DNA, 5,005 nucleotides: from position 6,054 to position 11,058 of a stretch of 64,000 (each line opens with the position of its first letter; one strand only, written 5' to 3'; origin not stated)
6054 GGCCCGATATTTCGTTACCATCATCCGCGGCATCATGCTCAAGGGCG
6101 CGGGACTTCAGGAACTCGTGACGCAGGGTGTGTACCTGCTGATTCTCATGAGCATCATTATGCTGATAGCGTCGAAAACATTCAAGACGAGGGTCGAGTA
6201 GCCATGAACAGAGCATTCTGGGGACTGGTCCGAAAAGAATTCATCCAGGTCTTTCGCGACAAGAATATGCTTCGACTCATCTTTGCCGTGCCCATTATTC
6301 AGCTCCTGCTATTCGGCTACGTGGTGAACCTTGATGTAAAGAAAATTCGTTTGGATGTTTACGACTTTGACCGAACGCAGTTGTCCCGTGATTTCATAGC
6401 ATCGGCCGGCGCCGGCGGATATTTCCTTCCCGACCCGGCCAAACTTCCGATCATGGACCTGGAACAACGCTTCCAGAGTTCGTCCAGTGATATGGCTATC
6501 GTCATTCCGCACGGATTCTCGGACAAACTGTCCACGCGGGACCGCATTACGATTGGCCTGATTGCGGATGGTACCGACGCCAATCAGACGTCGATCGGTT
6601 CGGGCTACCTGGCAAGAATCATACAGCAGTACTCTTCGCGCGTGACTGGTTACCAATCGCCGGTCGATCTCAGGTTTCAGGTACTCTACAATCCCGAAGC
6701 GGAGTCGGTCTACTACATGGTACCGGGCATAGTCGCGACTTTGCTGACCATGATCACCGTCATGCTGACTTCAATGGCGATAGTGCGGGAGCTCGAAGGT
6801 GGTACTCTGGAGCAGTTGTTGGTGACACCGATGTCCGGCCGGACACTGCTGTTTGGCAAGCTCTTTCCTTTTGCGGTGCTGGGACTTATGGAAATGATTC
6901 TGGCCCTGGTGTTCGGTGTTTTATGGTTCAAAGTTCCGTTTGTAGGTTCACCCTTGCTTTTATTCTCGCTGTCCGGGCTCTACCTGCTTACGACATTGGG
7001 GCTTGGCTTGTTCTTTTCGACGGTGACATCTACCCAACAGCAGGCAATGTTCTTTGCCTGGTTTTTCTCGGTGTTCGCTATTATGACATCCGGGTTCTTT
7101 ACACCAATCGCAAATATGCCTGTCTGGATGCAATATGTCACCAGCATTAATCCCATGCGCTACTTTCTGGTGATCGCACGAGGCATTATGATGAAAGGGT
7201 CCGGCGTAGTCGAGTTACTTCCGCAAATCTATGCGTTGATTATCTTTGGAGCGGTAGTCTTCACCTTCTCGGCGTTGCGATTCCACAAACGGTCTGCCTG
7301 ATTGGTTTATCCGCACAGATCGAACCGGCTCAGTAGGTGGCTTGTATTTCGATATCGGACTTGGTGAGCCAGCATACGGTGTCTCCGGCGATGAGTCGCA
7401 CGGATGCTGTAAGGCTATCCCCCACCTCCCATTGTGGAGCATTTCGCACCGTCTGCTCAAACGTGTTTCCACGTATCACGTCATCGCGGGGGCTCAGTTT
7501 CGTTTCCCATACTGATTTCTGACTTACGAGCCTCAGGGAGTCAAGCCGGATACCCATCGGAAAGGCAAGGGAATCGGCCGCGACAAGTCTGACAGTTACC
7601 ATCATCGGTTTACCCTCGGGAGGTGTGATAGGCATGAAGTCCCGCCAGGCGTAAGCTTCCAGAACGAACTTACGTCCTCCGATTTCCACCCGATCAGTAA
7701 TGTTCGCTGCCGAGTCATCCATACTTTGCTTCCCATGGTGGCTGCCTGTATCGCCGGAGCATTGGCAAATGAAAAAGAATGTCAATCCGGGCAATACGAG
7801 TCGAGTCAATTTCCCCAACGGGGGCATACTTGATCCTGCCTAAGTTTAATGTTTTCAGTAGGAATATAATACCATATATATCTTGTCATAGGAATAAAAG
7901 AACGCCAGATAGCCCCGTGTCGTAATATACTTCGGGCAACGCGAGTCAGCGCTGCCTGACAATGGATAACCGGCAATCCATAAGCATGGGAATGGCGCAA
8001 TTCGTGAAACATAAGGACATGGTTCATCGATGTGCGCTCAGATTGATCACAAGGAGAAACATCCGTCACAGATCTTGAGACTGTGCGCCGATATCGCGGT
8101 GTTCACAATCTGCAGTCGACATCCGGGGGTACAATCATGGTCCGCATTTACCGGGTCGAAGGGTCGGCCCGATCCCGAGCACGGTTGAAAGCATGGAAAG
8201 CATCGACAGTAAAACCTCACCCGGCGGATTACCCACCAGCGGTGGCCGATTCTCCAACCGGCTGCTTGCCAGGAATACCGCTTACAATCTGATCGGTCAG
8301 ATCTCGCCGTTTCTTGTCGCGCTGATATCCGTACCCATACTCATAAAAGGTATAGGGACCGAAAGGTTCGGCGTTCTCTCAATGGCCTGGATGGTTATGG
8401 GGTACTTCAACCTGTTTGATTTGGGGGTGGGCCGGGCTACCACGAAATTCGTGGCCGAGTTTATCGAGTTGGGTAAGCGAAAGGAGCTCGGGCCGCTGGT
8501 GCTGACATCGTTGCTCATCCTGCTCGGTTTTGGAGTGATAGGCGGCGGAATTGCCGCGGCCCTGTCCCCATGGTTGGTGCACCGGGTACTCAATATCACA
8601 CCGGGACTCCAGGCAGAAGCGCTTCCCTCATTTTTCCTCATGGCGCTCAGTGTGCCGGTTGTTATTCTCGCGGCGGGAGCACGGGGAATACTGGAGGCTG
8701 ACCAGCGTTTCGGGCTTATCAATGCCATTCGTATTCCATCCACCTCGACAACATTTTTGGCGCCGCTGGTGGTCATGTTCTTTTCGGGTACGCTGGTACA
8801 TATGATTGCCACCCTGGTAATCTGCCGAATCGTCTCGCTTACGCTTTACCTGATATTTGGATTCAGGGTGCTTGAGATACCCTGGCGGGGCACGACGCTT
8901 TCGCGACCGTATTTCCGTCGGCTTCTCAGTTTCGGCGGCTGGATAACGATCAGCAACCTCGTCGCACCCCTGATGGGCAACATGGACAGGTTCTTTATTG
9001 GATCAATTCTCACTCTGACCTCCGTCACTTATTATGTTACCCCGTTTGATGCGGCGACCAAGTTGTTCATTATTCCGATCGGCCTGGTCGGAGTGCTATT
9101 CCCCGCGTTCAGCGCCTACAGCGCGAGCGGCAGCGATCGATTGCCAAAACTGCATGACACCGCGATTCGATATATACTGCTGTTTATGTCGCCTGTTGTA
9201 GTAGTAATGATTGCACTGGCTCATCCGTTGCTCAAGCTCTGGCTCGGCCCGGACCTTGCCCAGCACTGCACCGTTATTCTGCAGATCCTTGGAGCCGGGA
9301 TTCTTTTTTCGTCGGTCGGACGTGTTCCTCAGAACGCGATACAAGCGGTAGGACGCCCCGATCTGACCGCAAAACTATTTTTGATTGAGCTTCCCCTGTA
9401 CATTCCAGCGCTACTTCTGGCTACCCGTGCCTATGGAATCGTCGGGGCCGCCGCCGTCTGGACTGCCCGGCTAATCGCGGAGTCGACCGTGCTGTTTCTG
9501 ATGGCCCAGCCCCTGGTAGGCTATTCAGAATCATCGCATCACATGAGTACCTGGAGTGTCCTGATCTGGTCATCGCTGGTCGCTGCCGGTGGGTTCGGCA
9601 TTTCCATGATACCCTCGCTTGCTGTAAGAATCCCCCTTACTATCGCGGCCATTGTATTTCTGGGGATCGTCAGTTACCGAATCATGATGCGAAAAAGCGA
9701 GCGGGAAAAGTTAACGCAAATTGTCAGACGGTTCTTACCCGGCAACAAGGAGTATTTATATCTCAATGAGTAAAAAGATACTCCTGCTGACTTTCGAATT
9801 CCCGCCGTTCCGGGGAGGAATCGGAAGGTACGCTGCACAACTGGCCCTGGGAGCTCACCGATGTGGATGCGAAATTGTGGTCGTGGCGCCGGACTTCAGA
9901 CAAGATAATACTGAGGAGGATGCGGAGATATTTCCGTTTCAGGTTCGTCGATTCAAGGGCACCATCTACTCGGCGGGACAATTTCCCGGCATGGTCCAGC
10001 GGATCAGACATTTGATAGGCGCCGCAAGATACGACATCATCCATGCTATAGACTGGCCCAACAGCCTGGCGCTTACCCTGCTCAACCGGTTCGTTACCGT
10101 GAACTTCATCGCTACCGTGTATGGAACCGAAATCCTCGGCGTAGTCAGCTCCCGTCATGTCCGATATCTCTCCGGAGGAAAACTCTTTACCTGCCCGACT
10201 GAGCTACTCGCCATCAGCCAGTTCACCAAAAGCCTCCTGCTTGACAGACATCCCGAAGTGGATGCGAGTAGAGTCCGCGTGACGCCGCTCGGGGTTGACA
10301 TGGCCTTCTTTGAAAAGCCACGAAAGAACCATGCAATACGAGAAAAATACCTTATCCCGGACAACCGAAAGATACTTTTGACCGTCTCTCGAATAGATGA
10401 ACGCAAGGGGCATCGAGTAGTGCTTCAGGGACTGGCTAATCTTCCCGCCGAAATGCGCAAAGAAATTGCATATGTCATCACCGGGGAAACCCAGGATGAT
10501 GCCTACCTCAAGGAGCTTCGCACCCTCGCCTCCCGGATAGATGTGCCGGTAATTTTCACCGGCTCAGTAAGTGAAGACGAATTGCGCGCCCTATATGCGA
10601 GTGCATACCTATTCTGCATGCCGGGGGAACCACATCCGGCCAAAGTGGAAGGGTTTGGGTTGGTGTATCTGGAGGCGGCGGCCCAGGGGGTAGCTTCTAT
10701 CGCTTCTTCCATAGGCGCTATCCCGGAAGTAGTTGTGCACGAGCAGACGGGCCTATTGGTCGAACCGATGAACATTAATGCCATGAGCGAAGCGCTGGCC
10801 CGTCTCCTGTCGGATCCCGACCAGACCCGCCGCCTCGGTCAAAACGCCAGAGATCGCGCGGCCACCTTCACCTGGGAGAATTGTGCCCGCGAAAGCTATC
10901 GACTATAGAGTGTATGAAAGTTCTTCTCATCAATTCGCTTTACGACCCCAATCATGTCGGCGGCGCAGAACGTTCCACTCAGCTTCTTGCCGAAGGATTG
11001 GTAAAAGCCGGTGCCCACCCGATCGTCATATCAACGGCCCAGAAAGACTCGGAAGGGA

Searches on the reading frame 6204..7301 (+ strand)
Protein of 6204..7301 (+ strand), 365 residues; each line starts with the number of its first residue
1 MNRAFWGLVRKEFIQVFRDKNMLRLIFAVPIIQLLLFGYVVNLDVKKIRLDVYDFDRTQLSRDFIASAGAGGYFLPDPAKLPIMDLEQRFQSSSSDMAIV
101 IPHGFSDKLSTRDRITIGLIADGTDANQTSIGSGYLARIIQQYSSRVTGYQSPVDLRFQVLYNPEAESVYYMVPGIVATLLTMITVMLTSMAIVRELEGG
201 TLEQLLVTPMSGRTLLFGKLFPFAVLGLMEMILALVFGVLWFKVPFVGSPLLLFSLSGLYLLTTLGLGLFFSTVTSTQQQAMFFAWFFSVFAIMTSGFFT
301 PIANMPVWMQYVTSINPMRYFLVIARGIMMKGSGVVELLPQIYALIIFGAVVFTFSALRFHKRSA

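Call 59: search_protein_families(library=pfam, proteins=[window:6204-7301:+], max_evalue=0.00001)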
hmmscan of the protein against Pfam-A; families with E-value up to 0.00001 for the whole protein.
window:6204-7301:+ (365 aa): 4 families
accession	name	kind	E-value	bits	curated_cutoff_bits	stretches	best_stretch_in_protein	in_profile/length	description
PF12698.13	ABC2_membrane_3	-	4.2e-41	141.6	31.6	1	25-358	6-347/347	ABC-2 family transporter protein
PF01061.29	ABC2_membrane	-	2.4e-26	93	26.9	1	167-329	46-210/211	ABC-2 type transporter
PF12679.13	ABC2_membrane_2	-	5.5e-16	59.1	27.2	1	7-363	2-281/283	ABC-2 family transporter protein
PF12730.13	ABC2_membrane_4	-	1.8e-06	28.5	27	1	176-273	55-154/179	ABC-2 family transporter protein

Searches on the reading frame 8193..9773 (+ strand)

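Call 59: search_protein_families(library=pfam, proteins=[window:8193-9773:+], max_evalue=0.00001)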
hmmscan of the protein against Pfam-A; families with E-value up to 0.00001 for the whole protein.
window:8193-9773:+ (526 aa): 2 families
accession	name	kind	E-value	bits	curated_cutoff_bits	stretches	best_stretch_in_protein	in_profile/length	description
PF01943.22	Polysacc_synt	-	1.4e-18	67.7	28.2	1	25-308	1-272/274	Polysaccharide biosynthesis protein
PF13440.11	Polysacc_synt_3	-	7.2e-16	58.7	23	1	56-352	8-285/293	Polysaccharide biosynthesis protein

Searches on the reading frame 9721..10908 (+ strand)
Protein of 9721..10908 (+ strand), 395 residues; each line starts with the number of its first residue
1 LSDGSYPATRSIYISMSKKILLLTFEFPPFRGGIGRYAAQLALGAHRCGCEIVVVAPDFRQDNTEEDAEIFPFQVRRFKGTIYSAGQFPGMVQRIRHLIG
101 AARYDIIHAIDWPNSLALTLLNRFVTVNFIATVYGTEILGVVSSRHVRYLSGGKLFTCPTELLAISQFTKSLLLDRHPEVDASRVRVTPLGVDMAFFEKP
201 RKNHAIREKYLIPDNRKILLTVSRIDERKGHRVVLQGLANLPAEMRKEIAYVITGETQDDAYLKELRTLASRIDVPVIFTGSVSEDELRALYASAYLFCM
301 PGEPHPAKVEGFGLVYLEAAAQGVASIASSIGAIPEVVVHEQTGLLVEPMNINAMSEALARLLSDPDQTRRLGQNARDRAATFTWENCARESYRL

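Call 59: search_protein_families(library=pfam, proteins=[window:9721-10908:+], max_evalue=0.00001)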
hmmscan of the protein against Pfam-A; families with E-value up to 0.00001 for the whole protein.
window:9721-10908:+ (395 aa): 6 families
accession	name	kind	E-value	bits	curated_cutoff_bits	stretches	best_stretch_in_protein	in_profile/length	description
PF00534.26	Glycos_transf_1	-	1.2e-36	126.3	26.4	1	205-378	4-171/172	Glycosyl transferases group 1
PF13692.12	Glyco_trans_1_4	-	1.3e-27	97.2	27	1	216-365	1-142/142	Glycosyl transferases group 1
PF13439.12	Glyco_transf_4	-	1.6e-15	57.9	28.5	1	32-195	2-169/170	Glycosyltransferase Family 4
PF13579.12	Glyco_trans_4_4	-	7e-14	52.9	29.7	1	32-191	1-158/158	Glycosyl transferase 4-like domain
PF20706.3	GT4-conflict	-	1.2e-07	31.6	26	1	207-390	193-383/385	Family 4 Glycosyltransferase in conflict systems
PF08323.17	Glyco_transf_5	-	3.7e-07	30.5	22.7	0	19-66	1-50/239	Starch synthase catalytic domain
